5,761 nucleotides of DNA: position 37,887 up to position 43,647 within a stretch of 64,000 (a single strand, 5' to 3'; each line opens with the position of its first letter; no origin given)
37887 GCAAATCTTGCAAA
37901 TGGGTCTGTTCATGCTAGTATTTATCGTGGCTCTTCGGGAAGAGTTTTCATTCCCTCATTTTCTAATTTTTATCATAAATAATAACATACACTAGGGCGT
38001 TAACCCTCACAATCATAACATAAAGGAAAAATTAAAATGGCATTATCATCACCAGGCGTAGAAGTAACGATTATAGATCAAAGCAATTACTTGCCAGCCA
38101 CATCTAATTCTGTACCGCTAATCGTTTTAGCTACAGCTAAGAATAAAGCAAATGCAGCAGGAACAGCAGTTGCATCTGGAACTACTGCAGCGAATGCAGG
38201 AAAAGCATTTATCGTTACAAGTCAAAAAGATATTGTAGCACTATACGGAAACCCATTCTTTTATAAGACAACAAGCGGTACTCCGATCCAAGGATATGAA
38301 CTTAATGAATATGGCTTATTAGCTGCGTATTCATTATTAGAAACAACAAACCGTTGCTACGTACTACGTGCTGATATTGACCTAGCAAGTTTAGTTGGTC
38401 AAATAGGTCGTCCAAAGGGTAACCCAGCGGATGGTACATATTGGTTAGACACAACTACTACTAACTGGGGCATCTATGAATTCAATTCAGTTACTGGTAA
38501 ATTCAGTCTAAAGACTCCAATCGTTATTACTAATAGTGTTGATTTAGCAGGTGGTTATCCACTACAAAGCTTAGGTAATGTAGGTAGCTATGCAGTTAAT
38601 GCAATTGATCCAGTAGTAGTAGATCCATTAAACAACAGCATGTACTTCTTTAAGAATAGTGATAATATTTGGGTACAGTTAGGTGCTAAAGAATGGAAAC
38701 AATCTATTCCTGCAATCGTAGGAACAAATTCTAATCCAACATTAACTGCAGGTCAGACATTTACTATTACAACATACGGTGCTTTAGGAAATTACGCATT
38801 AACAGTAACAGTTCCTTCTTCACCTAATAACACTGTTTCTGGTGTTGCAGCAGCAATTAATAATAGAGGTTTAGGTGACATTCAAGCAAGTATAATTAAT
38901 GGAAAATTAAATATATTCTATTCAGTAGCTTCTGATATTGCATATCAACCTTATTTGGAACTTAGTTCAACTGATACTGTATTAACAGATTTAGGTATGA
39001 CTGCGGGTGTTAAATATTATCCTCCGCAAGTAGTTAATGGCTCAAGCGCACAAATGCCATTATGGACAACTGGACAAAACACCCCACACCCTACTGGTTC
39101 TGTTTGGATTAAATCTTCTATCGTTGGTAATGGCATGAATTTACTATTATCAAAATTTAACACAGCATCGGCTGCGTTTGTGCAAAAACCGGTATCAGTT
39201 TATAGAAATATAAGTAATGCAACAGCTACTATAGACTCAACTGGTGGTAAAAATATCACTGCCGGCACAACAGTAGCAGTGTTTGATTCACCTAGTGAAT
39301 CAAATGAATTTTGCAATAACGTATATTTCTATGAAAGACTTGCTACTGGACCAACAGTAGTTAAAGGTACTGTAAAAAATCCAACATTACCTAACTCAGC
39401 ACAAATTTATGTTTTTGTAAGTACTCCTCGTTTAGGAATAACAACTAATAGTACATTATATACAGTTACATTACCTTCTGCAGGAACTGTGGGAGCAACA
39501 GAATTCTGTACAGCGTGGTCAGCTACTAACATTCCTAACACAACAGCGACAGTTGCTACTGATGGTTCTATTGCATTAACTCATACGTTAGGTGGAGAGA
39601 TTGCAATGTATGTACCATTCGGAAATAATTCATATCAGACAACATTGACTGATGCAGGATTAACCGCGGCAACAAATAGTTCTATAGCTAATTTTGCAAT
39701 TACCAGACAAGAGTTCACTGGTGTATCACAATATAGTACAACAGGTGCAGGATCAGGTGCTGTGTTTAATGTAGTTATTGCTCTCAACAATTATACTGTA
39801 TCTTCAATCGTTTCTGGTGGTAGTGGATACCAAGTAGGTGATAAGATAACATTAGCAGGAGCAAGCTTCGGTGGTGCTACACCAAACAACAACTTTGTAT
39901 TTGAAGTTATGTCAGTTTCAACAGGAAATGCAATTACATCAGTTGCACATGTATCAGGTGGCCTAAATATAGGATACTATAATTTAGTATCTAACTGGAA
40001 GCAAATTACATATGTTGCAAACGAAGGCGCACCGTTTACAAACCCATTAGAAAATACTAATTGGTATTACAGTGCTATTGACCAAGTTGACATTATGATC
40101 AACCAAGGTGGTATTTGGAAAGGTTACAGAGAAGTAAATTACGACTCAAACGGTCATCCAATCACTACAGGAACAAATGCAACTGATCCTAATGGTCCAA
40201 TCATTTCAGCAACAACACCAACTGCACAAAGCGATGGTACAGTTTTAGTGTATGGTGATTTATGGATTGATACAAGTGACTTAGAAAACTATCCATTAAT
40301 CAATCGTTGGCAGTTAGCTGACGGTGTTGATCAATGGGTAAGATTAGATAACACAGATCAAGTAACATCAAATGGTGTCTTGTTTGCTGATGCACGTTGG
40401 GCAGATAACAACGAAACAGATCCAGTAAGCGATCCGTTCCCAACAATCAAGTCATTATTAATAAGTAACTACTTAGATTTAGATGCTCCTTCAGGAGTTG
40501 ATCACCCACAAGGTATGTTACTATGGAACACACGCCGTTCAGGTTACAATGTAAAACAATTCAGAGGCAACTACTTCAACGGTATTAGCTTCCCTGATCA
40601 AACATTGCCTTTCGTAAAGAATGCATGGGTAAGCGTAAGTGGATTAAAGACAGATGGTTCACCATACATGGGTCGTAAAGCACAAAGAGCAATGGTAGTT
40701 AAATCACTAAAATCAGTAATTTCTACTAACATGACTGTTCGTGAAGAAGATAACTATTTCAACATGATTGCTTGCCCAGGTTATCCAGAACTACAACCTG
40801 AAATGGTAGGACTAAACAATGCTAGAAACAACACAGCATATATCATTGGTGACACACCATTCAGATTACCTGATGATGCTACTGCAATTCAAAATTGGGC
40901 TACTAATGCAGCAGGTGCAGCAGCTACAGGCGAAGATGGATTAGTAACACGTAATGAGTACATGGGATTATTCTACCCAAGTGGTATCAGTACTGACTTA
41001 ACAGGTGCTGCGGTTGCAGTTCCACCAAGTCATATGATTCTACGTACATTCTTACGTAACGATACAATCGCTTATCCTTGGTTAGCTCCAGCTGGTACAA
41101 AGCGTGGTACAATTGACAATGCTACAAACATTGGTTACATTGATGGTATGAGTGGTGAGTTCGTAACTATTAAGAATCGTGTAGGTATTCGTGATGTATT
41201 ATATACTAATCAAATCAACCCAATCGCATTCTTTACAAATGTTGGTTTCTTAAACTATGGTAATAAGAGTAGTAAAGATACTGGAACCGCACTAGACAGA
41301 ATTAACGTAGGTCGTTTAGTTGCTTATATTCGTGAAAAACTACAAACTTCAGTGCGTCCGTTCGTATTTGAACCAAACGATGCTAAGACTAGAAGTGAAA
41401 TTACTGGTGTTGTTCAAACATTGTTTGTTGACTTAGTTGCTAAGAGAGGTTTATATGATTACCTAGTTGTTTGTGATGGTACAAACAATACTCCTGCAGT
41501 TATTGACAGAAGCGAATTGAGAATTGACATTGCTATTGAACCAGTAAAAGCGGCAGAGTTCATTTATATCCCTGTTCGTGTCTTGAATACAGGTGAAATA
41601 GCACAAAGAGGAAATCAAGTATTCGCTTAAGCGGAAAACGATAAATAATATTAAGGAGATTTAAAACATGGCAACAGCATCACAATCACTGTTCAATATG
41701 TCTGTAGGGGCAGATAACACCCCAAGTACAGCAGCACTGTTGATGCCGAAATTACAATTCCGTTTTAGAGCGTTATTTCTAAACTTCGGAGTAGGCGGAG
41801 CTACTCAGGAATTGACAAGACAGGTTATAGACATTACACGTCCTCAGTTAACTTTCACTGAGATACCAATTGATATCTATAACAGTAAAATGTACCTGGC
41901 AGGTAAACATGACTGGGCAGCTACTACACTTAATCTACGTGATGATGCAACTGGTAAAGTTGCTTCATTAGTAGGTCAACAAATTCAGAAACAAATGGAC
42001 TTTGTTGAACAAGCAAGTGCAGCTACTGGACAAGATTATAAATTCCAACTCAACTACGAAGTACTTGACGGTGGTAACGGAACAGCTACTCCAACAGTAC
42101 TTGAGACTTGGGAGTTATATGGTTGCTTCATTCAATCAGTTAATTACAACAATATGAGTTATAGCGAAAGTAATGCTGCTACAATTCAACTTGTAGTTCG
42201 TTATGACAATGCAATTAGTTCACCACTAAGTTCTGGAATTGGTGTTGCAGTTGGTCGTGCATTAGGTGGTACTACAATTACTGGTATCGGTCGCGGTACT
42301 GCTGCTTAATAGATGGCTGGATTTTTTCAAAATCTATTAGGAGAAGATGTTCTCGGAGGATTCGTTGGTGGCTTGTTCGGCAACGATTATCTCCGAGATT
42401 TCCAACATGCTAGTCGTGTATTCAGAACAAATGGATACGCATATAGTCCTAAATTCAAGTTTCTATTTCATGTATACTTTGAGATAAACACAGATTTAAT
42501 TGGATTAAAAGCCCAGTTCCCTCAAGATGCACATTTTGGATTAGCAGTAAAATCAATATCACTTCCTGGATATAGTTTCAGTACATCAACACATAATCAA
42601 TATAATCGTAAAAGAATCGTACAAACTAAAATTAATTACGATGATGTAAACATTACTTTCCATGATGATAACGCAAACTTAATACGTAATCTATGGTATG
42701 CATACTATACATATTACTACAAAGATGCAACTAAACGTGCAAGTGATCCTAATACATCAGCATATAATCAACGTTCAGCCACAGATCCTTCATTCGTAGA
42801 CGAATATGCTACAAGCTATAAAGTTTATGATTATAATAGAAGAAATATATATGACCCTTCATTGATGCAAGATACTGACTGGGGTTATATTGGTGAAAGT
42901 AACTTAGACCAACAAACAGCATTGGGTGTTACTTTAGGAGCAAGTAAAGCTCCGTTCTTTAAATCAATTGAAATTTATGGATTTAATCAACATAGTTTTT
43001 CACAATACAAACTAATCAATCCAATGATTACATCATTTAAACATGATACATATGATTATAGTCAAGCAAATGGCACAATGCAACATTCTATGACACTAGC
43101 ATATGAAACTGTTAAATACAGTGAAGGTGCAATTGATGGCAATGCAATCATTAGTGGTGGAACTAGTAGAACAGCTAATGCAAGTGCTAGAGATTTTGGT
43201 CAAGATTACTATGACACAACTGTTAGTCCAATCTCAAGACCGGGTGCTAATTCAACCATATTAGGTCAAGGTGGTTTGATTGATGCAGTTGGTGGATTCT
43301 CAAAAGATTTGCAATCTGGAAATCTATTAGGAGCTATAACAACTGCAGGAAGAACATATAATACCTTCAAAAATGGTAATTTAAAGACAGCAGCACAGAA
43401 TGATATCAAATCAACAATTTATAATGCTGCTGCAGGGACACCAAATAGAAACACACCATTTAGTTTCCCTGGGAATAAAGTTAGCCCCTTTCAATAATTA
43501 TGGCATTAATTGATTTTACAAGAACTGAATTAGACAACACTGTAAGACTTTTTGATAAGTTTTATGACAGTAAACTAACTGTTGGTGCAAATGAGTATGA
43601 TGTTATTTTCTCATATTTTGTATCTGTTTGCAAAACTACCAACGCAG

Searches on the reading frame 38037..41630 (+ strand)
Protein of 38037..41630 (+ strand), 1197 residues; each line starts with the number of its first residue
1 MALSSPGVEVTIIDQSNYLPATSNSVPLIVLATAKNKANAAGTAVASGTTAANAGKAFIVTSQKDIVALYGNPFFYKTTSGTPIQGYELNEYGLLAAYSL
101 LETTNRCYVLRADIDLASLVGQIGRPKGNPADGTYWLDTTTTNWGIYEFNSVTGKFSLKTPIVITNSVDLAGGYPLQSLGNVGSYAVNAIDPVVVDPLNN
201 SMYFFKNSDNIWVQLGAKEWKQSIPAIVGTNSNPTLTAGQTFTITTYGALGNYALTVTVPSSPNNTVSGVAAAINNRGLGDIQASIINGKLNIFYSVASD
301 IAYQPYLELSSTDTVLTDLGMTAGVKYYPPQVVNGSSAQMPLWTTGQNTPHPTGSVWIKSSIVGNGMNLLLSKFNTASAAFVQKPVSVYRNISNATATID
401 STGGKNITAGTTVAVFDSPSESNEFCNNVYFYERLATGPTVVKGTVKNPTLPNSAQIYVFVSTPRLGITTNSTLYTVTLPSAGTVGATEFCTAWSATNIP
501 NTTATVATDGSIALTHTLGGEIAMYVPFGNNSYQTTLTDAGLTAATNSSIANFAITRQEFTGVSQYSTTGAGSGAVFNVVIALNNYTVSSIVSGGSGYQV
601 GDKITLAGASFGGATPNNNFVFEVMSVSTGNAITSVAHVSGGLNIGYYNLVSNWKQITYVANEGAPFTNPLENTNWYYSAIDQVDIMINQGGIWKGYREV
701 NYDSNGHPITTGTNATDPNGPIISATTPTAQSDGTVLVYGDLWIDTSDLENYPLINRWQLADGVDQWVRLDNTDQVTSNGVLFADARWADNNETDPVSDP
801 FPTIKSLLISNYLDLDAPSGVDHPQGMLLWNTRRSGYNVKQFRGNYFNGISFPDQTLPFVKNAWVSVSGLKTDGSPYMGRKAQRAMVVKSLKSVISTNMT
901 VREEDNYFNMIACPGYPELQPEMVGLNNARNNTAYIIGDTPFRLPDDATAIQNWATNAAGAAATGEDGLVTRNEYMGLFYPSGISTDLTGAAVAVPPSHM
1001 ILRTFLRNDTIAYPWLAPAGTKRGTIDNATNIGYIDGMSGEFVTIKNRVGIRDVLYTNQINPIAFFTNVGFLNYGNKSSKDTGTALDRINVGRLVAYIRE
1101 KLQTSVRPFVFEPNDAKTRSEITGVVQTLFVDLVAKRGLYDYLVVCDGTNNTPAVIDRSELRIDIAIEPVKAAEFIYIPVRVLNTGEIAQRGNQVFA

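Call 40: search_protein_families(library=phrogs, proteins=[window:38037-41630:+], max_evalue=0.00001)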
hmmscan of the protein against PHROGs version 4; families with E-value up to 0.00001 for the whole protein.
window:38037-41630:+ (1197 aa): 4 families
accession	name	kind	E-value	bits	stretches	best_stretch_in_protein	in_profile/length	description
phrog_10581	-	tail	1.6e-202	676.3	2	509-1186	323-913/915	tail sheath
phrog_23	-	tail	3.4e-37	129.3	1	892-1185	195-465/496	tail sheath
phrog_17610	-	tail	1.2e-15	57.5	1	973-1190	904-1114/1135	tail sheath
phrog_34521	-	tail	1.3e-13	50.8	1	977-1176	753-944/962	tail sheath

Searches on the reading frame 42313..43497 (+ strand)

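Call 40: search_protein_families(library=phrogs, proteins=[window:42313-43497:+], max_evalue=0.00001)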
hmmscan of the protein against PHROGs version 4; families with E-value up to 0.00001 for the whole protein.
window:42313-43497:+ (394 aa): 3 families
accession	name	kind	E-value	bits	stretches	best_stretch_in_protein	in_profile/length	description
phrog_13438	-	tail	4.8e-15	56.5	1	24-143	28-159/364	tail tube protein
phrog_4542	-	tail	5.1e-13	49.9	1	41-274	20-185/214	tail tube protein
phrog_45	-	tail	5.8e-06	26.7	1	50-310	95-278/350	tail tube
